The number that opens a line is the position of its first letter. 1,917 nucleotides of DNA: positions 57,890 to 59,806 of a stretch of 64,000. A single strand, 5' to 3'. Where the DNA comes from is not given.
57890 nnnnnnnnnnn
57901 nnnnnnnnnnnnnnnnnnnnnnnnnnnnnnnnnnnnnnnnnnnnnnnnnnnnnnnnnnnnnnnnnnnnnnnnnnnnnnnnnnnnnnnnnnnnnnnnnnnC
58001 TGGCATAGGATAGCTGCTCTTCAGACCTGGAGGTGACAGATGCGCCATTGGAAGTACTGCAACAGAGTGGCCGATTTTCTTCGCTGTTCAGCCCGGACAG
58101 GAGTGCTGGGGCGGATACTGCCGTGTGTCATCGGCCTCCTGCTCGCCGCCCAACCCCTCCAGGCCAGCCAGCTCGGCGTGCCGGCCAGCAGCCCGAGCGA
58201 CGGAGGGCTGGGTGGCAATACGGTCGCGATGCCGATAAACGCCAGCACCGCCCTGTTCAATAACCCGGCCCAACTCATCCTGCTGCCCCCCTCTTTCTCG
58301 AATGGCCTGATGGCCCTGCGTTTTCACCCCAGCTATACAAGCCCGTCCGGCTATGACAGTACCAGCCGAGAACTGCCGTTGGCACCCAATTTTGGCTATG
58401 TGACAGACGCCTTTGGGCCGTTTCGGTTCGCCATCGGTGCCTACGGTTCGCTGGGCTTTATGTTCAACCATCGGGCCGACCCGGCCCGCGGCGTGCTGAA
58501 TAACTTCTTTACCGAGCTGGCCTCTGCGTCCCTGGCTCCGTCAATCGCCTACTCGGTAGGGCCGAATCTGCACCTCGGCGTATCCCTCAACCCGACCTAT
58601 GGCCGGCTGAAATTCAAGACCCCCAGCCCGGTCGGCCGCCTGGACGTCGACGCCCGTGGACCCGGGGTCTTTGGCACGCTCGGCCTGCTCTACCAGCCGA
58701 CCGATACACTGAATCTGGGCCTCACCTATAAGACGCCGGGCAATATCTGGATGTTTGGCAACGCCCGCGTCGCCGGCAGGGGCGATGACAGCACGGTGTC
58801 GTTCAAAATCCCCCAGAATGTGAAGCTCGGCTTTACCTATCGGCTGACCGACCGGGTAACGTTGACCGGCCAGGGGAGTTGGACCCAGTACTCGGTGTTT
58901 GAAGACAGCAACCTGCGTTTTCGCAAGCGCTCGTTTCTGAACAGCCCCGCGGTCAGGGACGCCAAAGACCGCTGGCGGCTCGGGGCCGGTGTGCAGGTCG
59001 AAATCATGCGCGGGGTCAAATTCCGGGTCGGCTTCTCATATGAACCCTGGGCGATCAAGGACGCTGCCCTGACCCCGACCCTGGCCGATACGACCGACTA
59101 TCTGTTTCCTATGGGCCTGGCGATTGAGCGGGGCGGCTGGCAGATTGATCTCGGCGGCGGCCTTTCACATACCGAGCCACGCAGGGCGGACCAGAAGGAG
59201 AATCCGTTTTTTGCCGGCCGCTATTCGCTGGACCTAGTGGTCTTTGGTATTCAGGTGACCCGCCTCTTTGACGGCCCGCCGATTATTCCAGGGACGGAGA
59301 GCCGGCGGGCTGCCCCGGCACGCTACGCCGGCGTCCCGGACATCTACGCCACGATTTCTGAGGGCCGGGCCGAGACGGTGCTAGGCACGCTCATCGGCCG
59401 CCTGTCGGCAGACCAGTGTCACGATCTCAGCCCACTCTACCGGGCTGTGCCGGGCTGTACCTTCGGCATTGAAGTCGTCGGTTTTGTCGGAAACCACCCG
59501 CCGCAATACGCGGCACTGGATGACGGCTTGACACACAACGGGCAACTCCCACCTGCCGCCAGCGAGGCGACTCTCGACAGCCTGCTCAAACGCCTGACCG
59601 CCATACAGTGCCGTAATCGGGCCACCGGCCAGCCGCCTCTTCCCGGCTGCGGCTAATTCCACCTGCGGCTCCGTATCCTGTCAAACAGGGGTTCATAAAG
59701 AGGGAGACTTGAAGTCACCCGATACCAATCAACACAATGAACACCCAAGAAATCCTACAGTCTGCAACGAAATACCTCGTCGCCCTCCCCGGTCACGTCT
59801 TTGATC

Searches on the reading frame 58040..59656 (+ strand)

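Call 48: search_protein_families(library=pfam, proteins=[window:58040-59656:+], max_evalue=0.01)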
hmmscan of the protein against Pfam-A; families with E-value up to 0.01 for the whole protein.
window:58040-59656:+ (538 aa): 3 families
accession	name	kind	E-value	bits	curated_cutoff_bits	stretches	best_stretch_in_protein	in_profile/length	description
PF03349.22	Toluene_X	-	1e-21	77.3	29.7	1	59-363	28-368/421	Outer membrane protein transport protein (OMPP1/FadL/TodX)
PF13505.12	OMP_b-brl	-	1.3e-05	25.9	28.7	1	184-334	25-152/175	Outer membrane protein beta-barrel domain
PF03797.25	Autotransporter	-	0.0011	19.3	26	0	249-332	165-254/255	Autotransporter beta-domain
